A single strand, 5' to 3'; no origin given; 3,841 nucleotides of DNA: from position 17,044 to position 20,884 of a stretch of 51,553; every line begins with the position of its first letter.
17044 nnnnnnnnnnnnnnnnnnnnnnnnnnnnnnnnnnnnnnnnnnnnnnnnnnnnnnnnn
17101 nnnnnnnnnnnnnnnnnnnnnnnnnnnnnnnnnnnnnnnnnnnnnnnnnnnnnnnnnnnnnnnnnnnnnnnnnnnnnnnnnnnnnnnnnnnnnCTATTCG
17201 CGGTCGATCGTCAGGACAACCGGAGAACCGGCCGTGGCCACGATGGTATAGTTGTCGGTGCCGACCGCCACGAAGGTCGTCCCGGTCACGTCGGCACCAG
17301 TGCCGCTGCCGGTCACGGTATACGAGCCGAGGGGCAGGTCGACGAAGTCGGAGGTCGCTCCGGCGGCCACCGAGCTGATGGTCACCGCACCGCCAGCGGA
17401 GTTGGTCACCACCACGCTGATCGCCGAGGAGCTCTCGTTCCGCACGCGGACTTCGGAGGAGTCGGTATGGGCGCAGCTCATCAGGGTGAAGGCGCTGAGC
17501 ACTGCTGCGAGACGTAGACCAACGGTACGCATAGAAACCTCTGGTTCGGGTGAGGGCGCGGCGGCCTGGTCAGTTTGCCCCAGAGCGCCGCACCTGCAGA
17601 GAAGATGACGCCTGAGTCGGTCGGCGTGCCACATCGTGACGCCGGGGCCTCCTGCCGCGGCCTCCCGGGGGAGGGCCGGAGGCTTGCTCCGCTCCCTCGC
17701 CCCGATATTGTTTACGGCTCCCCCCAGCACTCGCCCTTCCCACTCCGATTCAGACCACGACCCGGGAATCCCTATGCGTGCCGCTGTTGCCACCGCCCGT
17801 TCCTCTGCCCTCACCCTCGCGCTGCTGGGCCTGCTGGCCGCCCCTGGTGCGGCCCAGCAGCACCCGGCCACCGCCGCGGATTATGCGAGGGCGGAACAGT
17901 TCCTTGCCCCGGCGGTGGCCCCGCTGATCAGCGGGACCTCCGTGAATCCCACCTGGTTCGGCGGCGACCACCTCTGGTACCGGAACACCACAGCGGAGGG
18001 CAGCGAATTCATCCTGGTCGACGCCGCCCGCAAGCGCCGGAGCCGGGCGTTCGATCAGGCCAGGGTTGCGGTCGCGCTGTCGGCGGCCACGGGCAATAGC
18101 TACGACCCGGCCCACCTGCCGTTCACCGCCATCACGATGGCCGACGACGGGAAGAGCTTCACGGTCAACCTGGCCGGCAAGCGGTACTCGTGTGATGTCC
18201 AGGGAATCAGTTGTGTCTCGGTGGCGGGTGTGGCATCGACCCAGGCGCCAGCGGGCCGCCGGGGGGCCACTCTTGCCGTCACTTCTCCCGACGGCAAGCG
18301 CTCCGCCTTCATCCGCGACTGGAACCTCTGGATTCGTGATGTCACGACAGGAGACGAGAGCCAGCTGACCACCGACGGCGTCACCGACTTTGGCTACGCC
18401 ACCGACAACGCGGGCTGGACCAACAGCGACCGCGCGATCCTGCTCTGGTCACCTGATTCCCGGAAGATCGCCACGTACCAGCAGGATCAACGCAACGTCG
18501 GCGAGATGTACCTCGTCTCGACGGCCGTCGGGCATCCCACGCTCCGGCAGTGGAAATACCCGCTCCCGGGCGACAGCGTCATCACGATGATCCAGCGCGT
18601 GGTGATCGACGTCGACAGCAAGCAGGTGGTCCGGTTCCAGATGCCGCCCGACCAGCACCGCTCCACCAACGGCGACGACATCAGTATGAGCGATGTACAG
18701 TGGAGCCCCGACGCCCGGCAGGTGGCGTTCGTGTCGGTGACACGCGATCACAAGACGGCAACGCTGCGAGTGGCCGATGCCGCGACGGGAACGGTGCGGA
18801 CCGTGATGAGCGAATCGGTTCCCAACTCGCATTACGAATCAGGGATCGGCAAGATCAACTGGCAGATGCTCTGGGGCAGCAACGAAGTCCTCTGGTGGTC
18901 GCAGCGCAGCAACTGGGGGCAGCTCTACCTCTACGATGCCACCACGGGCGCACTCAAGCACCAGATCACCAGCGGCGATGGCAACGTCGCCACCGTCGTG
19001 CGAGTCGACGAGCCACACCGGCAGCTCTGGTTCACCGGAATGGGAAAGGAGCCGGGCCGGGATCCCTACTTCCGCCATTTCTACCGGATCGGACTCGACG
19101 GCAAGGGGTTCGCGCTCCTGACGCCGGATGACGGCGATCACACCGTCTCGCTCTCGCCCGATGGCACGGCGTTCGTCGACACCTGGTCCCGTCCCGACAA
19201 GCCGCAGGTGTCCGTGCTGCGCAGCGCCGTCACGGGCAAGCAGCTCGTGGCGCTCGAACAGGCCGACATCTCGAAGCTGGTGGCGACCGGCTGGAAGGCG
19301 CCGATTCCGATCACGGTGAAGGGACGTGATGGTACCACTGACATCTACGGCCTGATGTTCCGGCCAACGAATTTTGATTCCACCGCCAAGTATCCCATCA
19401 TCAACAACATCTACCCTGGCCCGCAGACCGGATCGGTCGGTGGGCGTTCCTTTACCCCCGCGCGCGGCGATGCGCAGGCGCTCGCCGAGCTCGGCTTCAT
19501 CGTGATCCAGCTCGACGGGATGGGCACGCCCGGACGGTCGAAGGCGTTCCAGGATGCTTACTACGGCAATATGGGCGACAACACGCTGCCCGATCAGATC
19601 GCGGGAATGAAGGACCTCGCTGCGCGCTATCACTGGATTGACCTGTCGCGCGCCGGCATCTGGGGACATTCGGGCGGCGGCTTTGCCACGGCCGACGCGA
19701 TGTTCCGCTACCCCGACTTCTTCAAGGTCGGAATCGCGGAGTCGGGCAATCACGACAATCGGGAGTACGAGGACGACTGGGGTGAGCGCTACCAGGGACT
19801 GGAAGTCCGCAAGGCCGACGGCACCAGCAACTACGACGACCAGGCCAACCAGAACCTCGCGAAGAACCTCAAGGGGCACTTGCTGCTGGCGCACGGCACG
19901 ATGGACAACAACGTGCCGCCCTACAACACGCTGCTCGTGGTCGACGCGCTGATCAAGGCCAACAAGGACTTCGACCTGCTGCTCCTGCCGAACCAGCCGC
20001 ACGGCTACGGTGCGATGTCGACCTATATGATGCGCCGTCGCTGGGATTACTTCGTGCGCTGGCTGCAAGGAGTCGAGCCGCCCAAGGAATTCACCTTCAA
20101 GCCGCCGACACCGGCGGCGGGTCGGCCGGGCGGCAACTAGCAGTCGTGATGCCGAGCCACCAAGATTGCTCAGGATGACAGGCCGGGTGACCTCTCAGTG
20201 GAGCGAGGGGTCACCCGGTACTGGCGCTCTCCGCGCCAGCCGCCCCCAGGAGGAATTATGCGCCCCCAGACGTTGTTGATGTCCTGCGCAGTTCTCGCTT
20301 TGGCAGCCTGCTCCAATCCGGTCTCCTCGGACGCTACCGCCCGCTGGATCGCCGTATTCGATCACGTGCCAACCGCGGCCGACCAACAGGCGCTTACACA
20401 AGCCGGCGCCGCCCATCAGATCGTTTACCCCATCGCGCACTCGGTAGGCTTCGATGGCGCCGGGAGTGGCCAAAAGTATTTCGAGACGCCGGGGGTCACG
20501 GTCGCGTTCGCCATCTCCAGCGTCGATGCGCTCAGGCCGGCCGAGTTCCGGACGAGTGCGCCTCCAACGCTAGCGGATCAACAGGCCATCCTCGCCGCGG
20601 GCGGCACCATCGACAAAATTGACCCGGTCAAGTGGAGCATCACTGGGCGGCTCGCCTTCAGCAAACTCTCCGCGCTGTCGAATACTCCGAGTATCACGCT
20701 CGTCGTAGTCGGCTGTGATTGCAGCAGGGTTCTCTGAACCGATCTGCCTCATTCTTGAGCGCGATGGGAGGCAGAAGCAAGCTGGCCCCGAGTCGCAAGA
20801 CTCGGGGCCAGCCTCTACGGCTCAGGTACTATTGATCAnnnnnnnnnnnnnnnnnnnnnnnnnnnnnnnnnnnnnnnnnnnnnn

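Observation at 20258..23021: Subtilase lipoprotein bracketed by two paralogous, free-standing double I9/propeptide-like lipoproteins: candidate undescribed surface protease control module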

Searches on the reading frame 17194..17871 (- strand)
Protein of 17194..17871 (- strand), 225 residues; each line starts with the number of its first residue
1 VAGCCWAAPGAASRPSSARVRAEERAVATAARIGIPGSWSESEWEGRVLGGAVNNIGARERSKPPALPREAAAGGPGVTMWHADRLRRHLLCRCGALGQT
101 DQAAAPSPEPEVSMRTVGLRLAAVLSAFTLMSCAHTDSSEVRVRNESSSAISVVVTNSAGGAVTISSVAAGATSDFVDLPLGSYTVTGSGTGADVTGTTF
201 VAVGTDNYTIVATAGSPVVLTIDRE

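Call 18: search_protein_families(library=pfam, max_evalue=0.01, proteins=[window:17194-17871:-])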
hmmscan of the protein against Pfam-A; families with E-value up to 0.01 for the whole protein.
window:17194-17871:- (225 aa): 2 families
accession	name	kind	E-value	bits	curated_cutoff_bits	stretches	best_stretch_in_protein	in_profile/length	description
PF14344.12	DUF4397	-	0.0002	22.3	30.6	1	139-214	1-79/119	Domain of unknown function (DUF4397)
PF11182.14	AlgF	-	0.0044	17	34.4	1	134-191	23-75/179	Alginate O-acetyl transferase AlgF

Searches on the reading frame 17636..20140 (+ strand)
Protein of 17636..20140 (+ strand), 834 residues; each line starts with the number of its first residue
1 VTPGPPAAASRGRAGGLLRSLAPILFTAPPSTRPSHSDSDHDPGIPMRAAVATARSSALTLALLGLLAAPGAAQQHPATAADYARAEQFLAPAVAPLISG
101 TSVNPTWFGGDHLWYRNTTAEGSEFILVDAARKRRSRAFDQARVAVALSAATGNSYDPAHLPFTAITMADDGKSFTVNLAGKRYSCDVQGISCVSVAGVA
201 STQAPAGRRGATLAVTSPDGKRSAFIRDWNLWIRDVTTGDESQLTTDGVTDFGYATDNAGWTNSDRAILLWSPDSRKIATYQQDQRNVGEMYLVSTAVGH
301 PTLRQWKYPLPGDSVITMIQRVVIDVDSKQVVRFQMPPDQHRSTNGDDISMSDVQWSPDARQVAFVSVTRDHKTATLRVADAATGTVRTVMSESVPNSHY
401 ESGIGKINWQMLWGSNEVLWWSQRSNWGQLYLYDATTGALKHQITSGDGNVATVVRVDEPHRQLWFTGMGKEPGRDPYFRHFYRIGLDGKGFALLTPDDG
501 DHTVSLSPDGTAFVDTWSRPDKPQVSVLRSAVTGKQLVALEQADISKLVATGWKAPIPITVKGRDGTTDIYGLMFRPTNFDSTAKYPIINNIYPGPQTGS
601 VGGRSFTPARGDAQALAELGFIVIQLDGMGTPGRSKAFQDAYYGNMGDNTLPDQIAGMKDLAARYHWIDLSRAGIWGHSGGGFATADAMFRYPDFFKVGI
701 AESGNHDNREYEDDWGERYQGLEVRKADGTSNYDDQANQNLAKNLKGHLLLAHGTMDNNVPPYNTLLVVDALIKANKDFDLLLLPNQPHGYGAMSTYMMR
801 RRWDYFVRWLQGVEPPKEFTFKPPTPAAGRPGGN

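Call 18: search_protein_families(library=pfam, max_evalue=0.01, proteins=[window:17636-20140:+])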
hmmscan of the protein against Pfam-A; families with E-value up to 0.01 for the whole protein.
window:17636-20140:+ (834 aa): 2 families
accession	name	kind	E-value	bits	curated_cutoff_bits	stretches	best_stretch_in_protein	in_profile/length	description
PF00930.27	DPPIV_N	-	1e-60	205.8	22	1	208-523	42-353/354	Dipeptidyl peptidase IV (DPP IV) N-terminal region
PF00326.27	Peptidase_S9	-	4.2e-46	157.6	22.6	1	612-811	6-211/213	Prolyl oligopeptidase family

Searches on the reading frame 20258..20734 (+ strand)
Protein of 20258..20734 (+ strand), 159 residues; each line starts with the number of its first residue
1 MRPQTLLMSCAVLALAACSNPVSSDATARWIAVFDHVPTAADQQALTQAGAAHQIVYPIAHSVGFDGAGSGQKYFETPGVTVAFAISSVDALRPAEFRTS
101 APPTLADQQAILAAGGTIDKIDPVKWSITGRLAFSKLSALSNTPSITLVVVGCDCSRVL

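Call 4: search_protein_families(library=pfam, max_evalue=1, proteins=[window:20258-20734:+])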
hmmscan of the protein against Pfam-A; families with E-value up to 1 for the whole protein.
seq(159 aa): 0 families

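Call 7: search_protein_families(library=ncbifam, max_evalue=1, proteins=[window:20258-20734:+])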
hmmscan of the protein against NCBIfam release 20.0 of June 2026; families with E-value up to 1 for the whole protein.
seq(159 aa): 0 families

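Call 105: search_protein_families(library=padloc, max_evalue=0.01, proteins=[window:20258-20734:+])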
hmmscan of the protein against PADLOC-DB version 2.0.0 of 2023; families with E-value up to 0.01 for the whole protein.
window:20258-20734:+ (159 aa): 0 families
